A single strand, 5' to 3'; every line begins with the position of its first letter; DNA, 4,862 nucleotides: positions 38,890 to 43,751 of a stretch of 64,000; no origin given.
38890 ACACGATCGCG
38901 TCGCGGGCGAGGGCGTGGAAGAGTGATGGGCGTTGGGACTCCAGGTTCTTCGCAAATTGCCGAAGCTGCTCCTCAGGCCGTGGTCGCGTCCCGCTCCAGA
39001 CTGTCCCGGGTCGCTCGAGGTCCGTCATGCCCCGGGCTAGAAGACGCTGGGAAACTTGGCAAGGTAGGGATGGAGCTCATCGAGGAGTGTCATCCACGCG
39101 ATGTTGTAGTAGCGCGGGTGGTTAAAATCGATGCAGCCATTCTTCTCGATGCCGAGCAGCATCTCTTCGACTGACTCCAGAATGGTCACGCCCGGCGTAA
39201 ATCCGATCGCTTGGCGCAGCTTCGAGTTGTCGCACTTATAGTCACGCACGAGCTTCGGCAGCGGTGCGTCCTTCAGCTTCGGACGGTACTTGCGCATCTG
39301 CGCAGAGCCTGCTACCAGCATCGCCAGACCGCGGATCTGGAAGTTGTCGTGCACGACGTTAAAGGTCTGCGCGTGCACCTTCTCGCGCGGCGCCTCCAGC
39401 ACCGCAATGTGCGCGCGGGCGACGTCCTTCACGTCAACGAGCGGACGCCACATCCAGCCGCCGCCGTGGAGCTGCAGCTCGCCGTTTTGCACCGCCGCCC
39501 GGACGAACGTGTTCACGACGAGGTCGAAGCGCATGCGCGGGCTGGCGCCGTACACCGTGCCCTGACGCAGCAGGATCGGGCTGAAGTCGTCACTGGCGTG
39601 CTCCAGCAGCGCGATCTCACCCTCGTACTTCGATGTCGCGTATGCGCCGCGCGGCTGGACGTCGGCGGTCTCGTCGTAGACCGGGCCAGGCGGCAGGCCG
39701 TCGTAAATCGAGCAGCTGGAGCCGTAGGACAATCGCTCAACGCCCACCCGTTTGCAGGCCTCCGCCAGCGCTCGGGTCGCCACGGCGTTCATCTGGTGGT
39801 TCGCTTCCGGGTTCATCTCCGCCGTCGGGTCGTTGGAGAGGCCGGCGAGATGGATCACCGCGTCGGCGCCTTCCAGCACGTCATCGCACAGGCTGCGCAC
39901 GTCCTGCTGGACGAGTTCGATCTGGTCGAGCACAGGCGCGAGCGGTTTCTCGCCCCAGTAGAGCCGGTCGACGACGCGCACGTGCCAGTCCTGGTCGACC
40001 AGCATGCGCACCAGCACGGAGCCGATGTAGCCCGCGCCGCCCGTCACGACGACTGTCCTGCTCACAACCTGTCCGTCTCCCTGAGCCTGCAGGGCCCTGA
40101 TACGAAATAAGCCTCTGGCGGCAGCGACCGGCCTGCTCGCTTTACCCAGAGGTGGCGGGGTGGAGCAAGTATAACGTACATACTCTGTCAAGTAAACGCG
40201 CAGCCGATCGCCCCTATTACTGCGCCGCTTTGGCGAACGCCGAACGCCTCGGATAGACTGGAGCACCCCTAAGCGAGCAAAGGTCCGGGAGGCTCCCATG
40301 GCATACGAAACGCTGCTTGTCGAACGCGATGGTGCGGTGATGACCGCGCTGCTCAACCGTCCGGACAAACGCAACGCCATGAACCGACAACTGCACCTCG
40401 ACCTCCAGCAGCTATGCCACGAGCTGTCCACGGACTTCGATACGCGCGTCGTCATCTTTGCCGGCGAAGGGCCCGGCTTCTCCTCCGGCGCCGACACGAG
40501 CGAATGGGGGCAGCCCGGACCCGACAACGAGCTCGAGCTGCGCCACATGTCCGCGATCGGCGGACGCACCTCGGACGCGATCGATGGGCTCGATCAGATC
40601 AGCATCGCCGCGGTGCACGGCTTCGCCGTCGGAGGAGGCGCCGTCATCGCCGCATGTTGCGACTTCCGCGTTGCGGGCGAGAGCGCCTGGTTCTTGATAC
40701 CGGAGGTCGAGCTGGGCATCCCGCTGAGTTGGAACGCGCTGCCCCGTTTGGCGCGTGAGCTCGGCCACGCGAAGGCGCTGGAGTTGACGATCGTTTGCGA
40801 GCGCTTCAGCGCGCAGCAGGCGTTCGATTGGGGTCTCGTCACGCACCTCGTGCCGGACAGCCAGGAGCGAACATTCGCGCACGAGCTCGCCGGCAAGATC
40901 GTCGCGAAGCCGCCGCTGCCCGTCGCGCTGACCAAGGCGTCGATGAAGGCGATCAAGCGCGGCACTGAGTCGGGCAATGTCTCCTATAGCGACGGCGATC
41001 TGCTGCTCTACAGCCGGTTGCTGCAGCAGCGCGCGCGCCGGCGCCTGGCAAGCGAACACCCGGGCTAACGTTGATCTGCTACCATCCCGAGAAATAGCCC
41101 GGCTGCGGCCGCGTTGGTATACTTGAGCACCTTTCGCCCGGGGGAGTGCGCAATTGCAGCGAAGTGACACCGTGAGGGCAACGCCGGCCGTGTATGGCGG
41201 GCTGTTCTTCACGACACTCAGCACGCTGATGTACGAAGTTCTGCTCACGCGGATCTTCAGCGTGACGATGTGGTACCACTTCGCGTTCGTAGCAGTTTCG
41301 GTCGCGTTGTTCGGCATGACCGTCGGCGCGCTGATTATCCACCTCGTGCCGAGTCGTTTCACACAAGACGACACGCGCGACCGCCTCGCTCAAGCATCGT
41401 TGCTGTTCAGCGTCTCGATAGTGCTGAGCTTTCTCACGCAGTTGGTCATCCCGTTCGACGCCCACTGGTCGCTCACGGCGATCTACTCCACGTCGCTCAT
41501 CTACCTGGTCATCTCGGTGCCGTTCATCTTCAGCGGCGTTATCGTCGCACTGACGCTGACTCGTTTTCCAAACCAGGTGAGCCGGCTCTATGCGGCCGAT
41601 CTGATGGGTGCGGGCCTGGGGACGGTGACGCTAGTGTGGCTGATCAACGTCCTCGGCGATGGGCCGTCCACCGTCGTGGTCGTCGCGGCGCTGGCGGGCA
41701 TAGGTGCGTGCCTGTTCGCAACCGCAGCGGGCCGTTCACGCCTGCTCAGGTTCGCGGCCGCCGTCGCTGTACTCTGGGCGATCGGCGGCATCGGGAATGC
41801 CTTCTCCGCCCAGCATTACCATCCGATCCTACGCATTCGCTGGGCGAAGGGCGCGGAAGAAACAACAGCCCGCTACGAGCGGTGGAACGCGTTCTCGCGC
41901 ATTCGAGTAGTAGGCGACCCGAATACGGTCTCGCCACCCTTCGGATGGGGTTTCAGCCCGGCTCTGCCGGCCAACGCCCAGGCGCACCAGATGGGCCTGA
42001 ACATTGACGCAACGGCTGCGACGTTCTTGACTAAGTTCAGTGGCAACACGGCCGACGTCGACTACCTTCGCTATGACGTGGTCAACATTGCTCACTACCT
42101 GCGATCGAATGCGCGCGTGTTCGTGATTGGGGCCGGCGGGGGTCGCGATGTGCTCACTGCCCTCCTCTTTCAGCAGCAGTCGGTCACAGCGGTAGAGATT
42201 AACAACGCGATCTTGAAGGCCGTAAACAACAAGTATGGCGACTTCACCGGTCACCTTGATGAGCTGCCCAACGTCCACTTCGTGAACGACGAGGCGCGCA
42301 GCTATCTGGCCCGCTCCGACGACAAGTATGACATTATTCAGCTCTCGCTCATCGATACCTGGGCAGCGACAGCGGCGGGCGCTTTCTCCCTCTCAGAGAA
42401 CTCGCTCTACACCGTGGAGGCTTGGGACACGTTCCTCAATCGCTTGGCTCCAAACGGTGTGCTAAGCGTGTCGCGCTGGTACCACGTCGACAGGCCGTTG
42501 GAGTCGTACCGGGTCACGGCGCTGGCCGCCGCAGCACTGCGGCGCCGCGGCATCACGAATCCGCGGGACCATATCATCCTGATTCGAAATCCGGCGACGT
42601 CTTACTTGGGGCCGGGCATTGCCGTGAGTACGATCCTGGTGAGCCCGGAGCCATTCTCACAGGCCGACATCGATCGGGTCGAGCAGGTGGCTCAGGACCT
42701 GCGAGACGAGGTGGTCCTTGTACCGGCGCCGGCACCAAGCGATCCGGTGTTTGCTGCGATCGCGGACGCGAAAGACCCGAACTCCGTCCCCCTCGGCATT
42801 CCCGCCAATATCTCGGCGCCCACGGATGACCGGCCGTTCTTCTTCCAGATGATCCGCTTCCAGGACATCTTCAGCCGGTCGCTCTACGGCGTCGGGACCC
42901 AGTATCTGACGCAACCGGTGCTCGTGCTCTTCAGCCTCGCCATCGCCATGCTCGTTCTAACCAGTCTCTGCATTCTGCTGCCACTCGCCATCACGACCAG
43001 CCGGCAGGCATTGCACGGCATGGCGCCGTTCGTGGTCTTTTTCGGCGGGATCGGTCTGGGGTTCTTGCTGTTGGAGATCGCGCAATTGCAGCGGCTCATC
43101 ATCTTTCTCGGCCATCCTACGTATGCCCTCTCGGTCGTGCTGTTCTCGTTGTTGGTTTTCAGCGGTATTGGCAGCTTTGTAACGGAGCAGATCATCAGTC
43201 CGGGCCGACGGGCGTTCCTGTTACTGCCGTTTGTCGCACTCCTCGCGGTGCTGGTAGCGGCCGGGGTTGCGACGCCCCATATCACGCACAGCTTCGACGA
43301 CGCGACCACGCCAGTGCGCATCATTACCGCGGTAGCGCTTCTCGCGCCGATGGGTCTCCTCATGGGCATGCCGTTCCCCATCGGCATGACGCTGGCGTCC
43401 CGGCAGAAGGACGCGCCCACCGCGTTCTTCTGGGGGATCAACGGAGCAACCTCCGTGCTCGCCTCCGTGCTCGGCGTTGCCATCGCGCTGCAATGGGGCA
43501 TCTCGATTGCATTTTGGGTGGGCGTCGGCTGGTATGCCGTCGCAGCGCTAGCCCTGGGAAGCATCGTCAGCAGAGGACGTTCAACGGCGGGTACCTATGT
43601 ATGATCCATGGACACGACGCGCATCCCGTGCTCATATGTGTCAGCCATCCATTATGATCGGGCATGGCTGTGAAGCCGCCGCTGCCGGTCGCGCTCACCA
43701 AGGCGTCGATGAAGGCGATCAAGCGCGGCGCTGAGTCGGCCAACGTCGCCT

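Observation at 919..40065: A 39-kb envelope glycan supercluster combining five GT-C-fold membrane transferases with two polyprenol-phosphate sugar synthases, an ABC exporter and a flippase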

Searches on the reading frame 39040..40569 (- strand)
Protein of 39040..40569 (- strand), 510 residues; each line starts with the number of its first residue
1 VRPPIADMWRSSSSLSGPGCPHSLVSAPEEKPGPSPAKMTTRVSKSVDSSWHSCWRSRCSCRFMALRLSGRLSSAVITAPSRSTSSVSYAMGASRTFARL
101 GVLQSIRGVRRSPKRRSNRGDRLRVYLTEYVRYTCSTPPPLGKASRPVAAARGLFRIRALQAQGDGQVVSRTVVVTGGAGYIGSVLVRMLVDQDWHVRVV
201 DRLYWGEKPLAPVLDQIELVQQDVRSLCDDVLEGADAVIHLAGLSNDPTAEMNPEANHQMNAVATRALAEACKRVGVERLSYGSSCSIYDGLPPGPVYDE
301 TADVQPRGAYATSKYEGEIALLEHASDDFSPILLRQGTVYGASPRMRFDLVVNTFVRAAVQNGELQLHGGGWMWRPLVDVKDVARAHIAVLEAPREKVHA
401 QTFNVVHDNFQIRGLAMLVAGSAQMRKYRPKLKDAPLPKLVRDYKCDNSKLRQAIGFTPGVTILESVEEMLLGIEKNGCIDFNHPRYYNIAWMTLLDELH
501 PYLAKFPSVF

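Call 7: search_protein_families(library=pfam, proteins=[window:39040-40569:-], max_evalue=0.01)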
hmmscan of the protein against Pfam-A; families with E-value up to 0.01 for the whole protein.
window:39040-40569:- (510 aa): 10 families
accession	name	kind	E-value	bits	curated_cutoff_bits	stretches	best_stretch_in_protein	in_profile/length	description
PF01370.27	Epimerase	-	1.5e-42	146.2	20.9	1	173-405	1-239/240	NAD dependent epimerase/dehydratase family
PF04321.23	RmlD_sub_bind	-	6.2e-22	78.4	27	1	172-404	2-211/287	RmlD substrate binding domain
PF16363.11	GDP_Man_Dehyd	-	7e-20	72.2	27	1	175-470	2-332/332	GDP-mannose 4,6 dehydratase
PF01073.25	3Beta_HSD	-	7.4e-18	65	22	1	174-401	1-244/280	3-beta hydroxysteroid dehydrogenase/isomerase family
PF13460.12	NAD_binding_10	-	3e-09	37.5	27.2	1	177-294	1-107/184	NAD(P)H-binding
PF05368.20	NmrA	-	1.3e-07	31.9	27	1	171-285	3-107/298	NmrA-like family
PF02719.21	Polysacc_synt_2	-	2.9e-06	27.1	20.2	1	173-280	1-123/293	Polysaccharide biosynthesis protein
PF07993.18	NAD_binding_4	-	5.8e-05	22.8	20.1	0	231-344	85-212/258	Male sterility protein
PF00106.31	adh_short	-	0.0039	17.1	26.6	1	172-264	2-108/195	short chain dehydrogenase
PF03435.24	Sacchrp_dh_NADP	-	0.0046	17.7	25.1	0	178-244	5-78/129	Saccharopine dehydrogenase NADP binding domain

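Call 13: search_protein_families(library=ncbifam, proteins=[window:39040-40569:-], max_evalue=0.01)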
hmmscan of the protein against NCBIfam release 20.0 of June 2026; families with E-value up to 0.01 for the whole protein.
window:39040-40569:- (510 aa): 32 families (the best 25 are shown)
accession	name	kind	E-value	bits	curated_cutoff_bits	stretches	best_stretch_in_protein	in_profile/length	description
TIGR01179.1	galE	equivalog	5.8e-27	94.4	262.3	1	173-465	2-315/332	UDP-glucose 4-epimerase GalE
TIGR01214.1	rmlD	equivalog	3.3e-21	75.6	224.05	1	172-398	1-204/285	dTDP-4-dehydrorhamnose reductase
TIGR01181.1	dTDP_gluc_dehyt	equivalog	4.2e-18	65.5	365.1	1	173-469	2-306/321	dTDP-glucose 4,6-dehydratase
TIGR04180.1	EDH_00030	hypoth_equivalog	1.5e-17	63.6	475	1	173-459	1-294/297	NAD-dependent 4,6-dehydratase LegB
TIGR03466.1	HpnA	hypoth_equivalog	1.7e-16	60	367.65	1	172-393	2-219/327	hopanoid-associated sugar epimerase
TIGR02197.1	heptose_epim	equivalog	7.5e-15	54.9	274.6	1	173-395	1-234/316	ADP-glyceromanno-heptose 6-epimerase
NF042422.1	oxyalk_red_OleD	equivalog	1.6e-14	54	580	1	173-393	3-217/329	2-alkyl-3-oxoalkanoate reductase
NF043036.1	ErythonDh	equivalog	5.4e-14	52.1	325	1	173-325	3-164/321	D-erythronate dehydrogenase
NF007956.0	PRK10675.1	subfamily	8.7e-14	51.4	394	1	172-344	2-185/338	UDP-glucose 4-epimerase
NF058621.1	DiazavRedAvaA7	equivalog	6e-09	36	400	1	173-409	3-233/304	3-diazoavenalumate denitrifying reductase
NF041293.1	G6PDh_Azf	equivalog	1.1e-08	34.9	400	1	171-286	3-116/252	NAD-dependent glucose-6-phosphate dehydrogenase Azf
NF041015.1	UDPsulfquin_syn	equivalog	5.1e-08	32.3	575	1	348-474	235-363/384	UDP-sulfoquinovose synthase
TIGR01746.1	Thioester-redct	subfamily_domain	6.1e-08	32.3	213.35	1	234-411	88-269/371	thioester reductase domain-containing protein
NF011728.1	PRK15181.1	equivalog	1.2e-07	31.1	760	1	173-425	18-284/348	Vi polysaccharide biosynthesis UDP-N-acetylglucosaminuronic acid C-4 epimerase TviC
NF047837.1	UDPAcbARedWbcJ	equivalog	1.3e-07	30.9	500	1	219-412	31-202/372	UDP-2-acetamido-2,6-beta-L-arabino-hexul-4-ose reductase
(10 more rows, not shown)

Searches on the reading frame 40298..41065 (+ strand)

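Call 7: search_protein_families(library=pfam, proteins=[window:40298-41065:+], max_evalue=0.01)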
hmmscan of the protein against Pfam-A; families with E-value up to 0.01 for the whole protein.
window:40298-41065:+ (256 aa): 2 families
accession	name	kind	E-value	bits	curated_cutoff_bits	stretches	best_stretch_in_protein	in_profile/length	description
PF00378.25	ECH_1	-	6.1e-39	134.3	27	1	11-235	3-221/251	Enoyl-CoA hydratase/isomerase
PF16113.10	ECH_2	-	1.4e-20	74.5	27.2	1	16-200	3-187/335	Enoyl-CoA hydratase/isomerase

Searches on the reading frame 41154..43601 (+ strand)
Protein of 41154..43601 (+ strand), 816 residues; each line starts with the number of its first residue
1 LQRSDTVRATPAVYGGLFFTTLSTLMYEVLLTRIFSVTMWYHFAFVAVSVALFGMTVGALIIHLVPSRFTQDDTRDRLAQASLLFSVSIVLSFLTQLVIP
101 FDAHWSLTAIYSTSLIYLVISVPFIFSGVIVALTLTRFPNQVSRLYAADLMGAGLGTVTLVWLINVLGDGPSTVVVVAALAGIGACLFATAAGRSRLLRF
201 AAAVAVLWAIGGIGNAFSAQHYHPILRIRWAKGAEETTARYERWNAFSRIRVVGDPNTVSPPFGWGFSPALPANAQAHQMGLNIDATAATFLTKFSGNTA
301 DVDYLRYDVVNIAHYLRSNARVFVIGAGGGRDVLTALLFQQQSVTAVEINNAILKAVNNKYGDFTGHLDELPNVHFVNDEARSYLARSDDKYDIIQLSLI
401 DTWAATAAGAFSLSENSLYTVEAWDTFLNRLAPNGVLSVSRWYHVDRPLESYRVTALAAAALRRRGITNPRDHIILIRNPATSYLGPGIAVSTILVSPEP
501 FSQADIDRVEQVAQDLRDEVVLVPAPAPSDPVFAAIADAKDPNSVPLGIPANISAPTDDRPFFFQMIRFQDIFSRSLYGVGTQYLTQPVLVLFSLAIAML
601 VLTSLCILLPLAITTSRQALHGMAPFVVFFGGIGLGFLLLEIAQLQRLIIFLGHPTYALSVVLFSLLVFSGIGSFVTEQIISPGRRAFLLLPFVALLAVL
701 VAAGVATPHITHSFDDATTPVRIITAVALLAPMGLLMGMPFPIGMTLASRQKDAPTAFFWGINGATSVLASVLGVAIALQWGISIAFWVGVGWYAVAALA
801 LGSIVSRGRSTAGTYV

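Call 7: search_protein_families(library=pfam, proteins=[window:41154-43601:+], max_evalue=0.01)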
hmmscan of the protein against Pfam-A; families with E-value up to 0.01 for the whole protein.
window:41154-43601:+ (816 aa): 1 family
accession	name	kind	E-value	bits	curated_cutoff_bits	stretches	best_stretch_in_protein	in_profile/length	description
PF01564.23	Spermine_synth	-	0.007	16.4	22.9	0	318-437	18-128/186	Spermine/spermidine synthase domain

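Call 12: search_protein_families(library=ncbifam, proteins=[window:41154-43601:+], max_evalue=0.01)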
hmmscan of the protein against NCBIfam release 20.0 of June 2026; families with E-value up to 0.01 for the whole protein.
window:41154-43601:+ (816 aa): 1 family
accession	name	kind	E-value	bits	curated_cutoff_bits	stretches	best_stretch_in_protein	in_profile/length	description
NF002010.0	PRK00811.1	equivalog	0.00018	20.8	260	1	318-438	78-190/287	polyamine aminopropyltransferase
